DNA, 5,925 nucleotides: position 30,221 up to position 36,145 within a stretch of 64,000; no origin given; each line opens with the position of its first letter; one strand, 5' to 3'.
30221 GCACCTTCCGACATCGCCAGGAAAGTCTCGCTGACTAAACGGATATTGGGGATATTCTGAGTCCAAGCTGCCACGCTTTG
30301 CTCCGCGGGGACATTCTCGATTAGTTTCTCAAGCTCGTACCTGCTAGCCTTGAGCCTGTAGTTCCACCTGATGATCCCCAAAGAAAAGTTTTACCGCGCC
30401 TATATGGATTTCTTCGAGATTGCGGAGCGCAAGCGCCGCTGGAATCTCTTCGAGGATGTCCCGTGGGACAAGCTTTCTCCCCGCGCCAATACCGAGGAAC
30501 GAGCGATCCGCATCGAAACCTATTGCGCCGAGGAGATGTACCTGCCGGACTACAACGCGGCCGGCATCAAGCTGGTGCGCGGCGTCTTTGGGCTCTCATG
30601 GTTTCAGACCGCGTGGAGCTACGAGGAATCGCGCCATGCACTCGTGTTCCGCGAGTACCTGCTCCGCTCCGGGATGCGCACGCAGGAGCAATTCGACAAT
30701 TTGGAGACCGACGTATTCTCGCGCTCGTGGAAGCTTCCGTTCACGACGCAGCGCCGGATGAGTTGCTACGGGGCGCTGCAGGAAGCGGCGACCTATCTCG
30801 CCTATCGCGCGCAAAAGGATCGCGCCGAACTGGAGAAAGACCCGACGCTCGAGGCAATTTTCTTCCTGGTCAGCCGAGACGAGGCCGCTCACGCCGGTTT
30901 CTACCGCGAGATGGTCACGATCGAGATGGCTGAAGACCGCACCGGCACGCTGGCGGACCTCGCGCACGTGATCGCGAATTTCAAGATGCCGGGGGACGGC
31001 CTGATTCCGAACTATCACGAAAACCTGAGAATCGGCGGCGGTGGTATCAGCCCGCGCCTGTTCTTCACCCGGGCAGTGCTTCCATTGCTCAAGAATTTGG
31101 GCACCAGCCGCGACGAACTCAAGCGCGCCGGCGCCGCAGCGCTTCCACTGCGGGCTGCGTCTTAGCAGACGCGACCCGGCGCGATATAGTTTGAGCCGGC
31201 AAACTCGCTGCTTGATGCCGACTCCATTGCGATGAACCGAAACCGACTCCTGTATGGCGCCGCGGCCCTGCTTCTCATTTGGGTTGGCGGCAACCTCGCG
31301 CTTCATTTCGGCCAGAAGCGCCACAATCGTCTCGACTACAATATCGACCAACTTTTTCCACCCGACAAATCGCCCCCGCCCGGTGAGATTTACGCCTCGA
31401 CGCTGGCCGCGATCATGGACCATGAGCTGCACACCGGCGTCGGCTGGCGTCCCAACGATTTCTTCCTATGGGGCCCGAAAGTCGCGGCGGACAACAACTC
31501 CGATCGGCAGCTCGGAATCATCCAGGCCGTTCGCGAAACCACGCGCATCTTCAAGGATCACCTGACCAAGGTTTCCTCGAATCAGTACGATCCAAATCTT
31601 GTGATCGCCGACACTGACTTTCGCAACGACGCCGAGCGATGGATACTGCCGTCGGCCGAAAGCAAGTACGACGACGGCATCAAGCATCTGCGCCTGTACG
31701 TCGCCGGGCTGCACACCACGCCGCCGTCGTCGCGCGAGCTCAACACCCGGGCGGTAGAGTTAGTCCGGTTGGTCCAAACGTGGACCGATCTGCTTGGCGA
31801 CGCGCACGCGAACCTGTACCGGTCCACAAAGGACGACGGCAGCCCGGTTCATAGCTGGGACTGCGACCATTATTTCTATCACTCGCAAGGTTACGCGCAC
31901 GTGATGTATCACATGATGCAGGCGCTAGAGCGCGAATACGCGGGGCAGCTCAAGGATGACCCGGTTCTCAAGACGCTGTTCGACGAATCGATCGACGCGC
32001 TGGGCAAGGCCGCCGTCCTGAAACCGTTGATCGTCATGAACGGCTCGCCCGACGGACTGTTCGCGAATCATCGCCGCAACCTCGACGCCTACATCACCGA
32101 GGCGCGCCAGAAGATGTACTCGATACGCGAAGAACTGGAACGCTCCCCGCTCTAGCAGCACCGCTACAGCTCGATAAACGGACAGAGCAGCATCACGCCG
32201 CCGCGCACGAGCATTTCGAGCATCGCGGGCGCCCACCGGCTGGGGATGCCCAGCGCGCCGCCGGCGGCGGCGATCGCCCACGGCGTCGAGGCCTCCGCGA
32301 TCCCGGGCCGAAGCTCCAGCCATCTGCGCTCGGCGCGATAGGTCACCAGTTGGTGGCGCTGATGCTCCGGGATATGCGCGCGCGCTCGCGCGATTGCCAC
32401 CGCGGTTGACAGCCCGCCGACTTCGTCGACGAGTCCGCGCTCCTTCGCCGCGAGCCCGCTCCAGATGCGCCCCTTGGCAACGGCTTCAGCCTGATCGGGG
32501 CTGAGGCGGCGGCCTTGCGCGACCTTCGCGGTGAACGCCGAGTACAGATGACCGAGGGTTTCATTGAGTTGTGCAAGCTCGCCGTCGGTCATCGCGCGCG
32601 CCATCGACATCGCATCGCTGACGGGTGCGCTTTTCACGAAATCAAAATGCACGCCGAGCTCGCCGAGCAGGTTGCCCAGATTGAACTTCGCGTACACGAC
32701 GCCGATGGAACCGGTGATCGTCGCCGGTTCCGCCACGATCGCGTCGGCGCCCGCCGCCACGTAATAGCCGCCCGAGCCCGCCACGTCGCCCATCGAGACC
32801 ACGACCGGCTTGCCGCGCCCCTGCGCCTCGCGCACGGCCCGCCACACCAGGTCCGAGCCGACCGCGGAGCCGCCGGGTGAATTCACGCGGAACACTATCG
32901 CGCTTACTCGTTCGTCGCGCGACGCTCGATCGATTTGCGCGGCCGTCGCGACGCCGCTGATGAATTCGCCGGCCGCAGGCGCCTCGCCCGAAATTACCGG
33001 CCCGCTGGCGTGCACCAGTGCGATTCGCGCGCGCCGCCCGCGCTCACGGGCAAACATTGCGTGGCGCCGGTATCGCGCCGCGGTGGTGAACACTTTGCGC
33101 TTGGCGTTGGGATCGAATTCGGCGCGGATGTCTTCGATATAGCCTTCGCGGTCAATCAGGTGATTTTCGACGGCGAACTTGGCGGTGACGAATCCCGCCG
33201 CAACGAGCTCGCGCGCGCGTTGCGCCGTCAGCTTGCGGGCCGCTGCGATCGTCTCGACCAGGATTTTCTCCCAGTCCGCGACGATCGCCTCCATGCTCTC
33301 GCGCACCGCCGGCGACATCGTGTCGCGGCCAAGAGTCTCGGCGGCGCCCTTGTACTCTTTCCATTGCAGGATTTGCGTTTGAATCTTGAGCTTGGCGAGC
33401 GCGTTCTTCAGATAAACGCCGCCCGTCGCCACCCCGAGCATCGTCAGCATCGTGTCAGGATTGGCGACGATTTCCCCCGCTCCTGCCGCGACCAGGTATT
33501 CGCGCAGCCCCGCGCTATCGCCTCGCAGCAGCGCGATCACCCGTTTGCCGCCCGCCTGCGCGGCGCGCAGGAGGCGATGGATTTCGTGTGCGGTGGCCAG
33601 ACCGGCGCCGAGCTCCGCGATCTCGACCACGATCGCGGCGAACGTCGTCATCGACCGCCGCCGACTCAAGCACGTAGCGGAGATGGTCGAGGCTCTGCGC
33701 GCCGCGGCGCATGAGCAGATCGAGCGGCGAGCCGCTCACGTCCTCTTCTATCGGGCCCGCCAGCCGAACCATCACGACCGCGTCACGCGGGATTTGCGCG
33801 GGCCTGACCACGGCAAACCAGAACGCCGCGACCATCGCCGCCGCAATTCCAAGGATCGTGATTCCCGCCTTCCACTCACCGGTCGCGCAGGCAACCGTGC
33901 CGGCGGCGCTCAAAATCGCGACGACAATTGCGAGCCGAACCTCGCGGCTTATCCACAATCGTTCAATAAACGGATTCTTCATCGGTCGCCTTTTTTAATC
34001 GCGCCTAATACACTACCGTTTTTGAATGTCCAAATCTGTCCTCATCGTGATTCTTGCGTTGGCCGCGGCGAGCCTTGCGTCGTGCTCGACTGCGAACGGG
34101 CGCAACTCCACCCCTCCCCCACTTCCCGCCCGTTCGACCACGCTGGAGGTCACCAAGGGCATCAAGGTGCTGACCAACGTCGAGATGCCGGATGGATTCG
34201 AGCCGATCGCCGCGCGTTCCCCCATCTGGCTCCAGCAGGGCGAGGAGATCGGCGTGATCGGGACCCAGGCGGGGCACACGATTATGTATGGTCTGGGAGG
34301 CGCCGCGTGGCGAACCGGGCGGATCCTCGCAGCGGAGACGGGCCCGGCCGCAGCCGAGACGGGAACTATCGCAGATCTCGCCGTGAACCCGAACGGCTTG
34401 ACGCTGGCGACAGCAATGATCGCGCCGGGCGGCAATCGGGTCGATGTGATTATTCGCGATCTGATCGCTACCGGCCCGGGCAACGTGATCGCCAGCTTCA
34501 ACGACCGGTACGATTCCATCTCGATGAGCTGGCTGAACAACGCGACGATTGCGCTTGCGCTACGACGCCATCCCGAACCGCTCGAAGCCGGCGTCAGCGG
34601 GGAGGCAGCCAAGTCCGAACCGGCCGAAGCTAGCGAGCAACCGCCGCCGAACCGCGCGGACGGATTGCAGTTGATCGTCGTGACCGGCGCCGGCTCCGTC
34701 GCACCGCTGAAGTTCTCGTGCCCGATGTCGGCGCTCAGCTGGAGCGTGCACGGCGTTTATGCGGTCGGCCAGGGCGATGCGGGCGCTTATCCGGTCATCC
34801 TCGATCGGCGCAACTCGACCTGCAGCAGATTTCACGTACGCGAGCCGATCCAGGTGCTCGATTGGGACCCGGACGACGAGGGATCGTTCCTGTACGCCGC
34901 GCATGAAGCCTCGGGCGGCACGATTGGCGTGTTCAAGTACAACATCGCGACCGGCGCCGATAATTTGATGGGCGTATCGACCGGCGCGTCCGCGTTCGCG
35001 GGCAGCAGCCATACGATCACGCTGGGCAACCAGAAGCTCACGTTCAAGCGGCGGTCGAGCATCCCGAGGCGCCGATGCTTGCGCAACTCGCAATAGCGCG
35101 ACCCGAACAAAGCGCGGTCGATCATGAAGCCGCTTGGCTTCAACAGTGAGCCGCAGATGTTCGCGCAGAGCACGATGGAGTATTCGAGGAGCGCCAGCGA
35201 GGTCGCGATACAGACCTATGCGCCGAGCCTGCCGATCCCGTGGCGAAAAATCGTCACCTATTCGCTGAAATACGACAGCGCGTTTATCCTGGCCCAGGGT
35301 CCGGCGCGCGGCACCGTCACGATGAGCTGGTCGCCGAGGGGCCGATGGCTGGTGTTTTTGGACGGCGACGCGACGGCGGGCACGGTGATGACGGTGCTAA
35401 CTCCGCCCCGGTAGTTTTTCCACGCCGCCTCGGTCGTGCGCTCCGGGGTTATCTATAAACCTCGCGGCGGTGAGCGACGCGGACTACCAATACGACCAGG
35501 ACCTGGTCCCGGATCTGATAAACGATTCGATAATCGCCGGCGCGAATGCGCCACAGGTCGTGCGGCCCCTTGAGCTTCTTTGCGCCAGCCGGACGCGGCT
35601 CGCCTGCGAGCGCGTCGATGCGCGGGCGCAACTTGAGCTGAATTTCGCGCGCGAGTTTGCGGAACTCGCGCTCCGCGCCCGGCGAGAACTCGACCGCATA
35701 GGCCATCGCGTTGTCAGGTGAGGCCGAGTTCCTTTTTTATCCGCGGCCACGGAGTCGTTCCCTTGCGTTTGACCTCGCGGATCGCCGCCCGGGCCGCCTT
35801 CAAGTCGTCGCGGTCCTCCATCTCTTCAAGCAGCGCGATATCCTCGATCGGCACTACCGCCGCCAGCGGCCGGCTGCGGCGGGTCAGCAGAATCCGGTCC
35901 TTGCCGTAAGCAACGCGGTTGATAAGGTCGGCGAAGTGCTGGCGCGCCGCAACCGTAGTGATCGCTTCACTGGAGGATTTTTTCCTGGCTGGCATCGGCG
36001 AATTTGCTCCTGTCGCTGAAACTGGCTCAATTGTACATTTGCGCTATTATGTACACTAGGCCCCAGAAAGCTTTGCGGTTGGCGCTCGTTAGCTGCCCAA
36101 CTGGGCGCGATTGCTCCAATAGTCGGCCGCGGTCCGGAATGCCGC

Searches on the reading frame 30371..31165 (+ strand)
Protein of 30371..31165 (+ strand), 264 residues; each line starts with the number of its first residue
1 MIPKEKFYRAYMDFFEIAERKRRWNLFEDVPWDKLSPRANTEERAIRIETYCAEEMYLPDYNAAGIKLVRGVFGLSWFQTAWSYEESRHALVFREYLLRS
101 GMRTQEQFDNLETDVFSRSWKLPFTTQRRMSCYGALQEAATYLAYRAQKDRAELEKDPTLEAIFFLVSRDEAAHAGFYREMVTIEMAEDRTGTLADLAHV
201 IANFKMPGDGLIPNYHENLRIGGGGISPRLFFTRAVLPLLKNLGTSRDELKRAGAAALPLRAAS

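Call 7: search_protein_families(library=pfam, proteins=[window:30371-31165:+], max_evalue=0.001)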
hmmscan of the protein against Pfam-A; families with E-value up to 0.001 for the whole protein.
window:30371-31165:+ (264 aa): 2 families
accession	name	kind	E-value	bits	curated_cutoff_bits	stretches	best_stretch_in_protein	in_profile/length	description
PF03405.20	FA_desaturase_2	-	2.4e-17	63.2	22.7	1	77-211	98-236/325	Fatty acid desaturase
PF02915.23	Rubrerythrin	-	8.4e-05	23.4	22.8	0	138-183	10-54/137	Rubrerythrin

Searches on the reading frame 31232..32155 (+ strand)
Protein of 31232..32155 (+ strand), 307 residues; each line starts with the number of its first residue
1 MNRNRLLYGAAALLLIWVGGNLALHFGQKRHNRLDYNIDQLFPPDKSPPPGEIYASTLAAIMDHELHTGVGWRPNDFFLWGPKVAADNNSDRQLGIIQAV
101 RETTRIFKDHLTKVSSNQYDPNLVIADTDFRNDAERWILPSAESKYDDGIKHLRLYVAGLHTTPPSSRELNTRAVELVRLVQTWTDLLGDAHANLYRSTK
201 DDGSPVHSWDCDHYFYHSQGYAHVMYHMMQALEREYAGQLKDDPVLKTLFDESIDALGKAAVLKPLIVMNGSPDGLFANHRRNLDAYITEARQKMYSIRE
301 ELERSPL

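Call 7: search_protein_families(library=pfam, proteins=[window:31232-32155:+], max_evalue=0.001)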
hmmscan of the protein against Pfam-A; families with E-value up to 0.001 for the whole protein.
window:31232-32155:+ (307 aa): 1 family
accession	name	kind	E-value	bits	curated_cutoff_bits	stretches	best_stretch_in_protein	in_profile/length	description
PF10095.14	DUF2333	-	3.9e-30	105.4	22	2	46-200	50-203/330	Uncharacterized protein conserved in bacteria (DUF2333)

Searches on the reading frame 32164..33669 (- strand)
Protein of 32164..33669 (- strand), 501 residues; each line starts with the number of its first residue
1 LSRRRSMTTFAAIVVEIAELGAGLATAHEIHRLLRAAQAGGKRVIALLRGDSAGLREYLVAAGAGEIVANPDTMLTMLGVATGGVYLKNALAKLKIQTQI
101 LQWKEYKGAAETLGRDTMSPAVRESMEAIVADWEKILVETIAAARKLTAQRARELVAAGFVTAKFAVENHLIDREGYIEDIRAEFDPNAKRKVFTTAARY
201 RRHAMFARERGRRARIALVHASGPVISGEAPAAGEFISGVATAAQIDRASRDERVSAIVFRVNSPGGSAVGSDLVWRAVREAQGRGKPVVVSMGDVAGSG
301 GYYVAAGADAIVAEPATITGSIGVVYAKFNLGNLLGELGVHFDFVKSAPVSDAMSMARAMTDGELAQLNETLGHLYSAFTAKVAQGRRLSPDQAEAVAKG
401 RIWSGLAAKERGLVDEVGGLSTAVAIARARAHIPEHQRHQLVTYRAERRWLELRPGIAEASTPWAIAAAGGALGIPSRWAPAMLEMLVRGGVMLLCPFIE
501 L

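Call 7: search_protein_families(library=pfam, proteins=[window:32164-33669:-], max_evalue=0.001)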
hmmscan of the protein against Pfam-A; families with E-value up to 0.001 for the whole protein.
window:32164-33669:- (501 aa): 1 family
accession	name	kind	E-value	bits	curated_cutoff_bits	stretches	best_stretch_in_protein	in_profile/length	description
PF01343.23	Peptidase_S49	-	5.6e-68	228.2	24.9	2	283-431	3-151/154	Peptidase family S49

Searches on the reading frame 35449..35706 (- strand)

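Call 73: search_protein_families(library=pfam, proteins=[window:35449-35706:-], max_evalue=0.001)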
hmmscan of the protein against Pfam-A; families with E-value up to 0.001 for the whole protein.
window:35449-35706:- (85 aa): 1 family
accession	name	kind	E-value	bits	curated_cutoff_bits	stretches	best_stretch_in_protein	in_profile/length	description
PF05016.21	ParE_toxin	-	7e-16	59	23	1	5-84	1-89/89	ParE toxin of type II toxin-antitoxin system, parDE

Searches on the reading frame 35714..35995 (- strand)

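Call 73: search_protein_families(library=pfam, proteins=[window:35714-35995:-], max_evalue=0.001)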
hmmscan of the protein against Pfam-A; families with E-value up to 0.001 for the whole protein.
window:35714-35995:- (93 aa): 1 family
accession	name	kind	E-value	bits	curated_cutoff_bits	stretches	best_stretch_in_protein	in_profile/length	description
PF02604.26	PhdYeFM_antitox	-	3.7e-12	46.3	29.8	1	12-75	4-67/74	Antitoxin Phd_YefM, type II toxin-antitoxin system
